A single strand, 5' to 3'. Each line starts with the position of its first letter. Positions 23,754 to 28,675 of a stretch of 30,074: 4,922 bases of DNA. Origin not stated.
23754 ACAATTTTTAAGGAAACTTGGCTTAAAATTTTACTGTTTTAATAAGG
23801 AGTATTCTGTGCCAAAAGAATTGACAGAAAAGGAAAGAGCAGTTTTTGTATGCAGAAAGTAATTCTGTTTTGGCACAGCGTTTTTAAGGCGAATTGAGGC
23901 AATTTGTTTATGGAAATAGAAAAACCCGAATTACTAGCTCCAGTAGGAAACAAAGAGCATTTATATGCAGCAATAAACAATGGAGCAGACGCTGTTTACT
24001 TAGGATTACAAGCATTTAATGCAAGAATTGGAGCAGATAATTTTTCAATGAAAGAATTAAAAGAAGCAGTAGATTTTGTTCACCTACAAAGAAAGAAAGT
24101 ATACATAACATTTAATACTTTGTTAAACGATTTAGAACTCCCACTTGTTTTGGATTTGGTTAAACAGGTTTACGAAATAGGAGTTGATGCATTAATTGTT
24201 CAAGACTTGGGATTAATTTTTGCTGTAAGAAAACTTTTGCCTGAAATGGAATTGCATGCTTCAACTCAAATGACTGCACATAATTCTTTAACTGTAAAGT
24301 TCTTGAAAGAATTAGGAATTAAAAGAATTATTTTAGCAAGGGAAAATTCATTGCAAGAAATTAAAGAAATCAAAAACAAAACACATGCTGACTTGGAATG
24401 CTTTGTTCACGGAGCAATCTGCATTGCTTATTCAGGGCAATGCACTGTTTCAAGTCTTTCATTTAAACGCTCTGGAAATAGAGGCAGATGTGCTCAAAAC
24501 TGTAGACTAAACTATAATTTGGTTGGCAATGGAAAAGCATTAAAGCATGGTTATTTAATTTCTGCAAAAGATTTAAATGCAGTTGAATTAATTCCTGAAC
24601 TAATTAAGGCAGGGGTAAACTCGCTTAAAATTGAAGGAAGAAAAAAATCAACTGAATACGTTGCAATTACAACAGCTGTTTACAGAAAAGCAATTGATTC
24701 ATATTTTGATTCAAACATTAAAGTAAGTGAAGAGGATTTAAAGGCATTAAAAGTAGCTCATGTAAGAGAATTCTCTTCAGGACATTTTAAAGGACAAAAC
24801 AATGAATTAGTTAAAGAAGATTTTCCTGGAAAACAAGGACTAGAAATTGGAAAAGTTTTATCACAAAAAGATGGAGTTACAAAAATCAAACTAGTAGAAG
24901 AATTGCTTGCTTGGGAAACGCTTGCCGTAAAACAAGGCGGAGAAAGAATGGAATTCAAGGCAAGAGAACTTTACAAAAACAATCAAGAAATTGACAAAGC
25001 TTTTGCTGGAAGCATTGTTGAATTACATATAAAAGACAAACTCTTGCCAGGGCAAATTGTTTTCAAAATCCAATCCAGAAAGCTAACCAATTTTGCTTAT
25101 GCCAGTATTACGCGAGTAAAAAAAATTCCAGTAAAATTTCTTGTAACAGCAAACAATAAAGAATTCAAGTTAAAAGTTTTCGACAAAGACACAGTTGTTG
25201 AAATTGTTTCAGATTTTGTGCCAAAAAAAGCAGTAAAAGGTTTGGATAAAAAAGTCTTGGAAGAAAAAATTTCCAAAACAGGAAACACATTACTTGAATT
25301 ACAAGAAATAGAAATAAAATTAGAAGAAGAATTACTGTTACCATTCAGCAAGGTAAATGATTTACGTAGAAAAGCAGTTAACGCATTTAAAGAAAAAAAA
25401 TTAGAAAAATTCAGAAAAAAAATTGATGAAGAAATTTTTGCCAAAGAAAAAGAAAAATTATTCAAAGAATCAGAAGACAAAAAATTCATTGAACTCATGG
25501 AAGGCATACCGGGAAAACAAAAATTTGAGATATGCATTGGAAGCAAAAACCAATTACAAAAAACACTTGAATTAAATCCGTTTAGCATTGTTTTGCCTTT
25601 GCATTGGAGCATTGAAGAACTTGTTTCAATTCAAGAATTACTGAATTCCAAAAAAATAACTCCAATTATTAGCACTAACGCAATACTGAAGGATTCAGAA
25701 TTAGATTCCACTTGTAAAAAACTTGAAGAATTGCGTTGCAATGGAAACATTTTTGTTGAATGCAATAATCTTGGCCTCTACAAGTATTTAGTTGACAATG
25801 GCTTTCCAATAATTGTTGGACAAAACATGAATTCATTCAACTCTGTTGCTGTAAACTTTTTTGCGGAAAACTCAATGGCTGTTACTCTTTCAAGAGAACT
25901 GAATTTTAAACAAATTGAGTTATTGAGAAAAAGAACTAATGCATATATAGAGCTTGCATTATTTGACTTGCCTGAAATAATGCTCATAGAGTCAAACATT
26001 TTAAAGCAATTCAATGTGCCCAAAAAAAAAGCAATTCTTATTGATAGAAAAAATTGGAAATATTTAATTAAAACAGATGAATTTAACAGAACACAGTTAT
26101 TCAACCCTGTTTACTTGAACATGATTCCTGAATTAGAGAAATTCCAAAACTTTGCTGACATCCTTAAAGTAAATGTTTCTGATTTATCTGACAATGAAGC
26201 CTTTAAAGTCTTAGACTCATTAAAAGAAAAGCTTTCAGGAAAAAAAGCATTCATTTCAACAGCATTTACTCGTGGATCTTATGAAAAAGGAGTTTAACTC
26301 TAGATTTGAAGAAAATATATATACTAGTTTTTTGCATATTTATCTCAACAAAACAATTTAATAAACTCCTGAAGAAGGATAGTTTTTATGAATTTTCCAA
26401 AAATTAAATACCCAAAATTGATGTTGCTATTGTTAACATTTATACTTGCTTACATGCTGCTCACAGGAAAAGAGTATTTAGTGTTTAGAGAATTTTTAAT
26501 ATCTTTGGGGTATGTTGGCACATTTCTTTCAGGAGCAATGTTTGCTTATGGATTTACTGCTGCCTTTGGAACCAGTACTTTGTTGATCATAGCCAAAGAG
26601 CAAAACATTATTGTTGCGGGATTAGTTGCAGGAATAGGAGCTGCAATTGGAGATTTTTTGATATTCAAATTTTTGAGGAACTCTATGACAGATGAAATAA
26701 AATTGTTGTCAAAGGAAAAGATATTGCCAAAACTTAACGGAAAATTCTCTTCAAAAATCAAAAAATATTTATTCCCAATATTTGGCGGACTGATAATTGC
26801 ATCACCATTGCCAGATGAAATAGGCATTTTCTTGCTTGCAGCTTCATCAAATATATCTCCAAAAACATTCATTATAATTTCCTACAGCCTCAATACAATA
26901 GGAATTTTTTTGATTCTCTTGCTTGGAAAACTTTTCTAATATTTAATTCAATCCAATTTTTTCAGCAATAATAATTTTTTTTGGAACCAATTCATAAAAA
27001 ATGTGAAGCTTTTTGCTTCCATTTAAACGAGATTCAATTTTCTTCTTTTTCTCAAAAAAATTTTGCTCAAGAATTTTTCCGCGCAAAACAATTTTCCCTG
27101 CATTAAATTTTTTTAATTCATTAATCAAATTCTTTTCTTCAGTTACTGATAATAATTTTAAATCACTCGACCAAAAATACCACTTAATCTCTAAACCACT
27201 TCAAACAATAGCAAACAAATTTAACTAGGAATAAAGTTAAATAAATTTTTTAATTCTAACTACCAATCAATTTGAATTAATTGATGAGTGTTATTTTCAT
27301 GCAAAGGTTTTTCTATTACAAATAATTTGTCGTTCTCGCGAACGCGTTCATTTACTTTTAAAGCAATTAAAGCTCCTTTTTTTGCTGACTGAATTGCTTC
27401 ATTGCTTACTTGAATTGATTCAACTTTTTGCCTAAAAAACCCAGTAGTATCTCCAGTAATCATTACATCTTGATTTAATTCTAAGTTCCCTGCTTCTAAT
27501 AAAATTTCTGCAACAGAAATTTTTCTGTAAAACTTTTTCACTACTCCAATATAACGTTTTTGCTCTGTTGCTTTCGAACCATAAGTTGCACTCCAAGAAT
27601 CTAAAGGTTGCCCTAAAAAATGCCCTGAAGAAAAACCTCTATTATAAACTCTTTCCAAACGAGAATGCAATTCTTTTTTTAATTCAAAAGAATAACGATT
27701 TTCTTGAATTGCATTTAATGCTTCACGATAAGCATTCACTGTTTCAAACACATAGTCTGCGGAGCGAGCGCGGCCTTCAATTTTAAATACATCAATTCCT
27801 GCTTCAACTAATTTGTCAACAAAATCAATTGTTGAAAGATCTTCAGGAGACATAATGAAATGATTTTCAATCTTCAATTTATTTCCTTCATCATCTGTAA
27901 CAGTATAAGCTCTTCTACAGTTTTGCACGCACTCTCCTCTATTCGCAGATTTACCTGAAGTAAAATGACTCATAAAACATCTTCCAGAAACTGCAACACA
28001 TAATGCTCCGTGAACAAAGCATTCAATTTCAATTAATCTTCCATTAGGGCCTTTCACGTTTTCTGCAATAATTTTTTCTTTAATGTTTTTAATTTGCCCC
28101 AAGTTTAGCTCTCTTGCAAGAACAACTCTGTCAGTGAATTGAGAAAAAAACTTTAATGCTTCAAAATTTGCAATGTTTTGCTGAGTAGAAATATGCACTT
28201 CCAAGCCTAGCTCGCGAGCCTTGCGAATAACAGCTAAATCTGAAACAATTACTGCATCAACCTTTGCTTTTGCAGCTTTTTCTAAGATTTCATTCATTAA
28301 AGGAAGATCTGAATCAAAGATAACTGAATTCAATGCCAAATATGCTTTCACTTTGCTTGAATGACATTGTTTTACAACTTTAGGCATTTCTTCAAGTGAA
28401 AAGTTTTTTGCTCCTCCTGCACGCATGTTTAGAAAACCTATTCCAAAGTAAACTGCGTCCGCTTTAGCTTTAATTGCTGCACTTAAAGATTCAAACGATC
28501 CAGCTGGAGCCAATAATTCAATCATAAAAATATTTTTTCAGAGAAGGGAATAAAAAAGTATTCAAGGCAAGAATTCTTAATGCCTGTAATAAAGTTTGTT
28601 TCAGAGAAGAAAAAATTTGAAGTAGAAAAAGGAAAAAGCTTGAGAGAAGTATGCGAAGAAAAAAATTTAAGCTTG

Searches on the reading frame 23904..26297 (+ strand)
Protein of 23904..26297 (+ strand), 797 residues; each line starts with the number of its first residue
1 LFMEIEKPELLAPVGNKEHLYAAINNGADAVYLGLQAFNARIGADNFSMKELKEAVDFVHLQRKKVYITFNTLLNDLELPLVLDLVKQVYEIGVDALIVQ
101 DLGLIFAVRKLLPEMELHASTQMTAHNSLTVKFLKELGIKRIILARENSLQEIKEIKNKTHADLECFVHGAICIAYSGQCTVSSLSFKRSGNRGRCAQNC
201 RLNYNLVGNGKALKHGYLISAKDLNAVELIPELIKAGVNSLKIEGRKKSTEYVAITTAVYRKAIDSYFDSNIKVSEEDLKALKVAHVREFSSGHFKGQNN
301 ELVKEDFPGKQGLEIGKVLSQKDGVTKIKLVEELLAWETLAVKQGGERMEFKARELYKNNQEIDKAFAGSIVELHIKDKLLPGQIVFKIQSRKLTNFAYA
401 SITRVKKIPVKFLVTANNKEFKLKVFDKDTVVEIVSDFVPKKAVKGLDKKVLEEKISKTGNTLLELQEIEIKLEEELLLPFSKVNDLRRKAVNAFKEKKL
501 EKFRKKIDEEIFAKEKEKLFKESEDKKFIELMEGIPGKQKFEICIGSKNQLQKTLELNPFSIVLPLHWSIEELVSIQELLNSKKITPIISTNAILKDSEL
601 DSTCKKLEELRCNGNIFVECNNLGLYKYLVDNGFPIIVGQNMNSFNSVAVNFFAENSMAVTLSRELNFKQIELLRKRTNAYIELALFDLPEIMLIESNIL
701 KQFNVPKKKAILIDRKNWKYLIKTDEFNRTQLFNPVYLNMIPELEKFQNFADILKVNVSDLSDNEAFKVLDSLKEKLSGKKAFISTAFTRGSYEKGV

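Call 28: search_protein_families(library=pfam, proteins=[window:23904-26297:+], max_evalue=0.01)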
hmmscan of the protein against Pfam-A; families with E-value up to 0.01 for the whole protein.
window:23904-26297:+ (797 aa): 2 families
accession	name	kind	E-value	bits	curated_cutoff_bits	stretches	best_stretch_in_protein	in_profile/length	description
PF01136.24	Peptidase_U32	-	6e-88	294.5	22.4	2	82-299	4-231/233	Peptidase family U32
PF12392.13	DUF3656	-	2e-15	57.9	22.1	1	386-499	1-108/109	Collagenase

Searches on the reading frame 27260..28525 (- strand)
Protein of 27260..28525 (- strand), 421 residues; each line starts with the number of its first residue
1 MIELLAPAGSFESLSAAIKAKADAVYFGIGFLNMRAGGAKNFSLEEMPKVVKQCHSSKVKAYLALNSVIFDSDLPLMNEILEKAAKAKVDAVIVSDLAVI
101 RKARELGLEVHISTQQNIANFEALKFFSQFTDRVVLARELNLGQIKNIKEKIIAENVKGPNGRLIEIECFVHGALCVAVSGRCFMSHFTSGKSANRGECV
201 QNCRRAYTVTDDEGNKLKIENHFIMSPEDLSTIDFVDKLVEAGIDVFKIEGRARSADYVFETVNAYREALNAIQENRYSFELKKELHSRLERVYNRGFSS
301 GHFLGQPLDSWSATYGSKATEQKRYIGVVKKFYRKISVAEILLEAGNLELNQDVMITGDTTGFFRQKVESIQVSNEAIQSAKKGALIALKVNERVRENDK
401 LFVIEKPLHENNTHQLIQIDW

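Call 57: search_protein_families(library=pfam, proteins=[window:27260-28525:-], max_evalue=0.001)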
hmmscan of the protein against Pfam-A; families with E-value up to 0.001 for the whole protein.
window:27260-28525:- (421 aa): 1 family
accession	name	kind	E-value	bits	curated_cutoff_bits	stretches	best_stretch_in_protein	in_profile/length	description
PF01136.24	Peptidase_U32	-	8.2e-75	251.5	22.4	1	77-307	4-231/233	Peptidase family U32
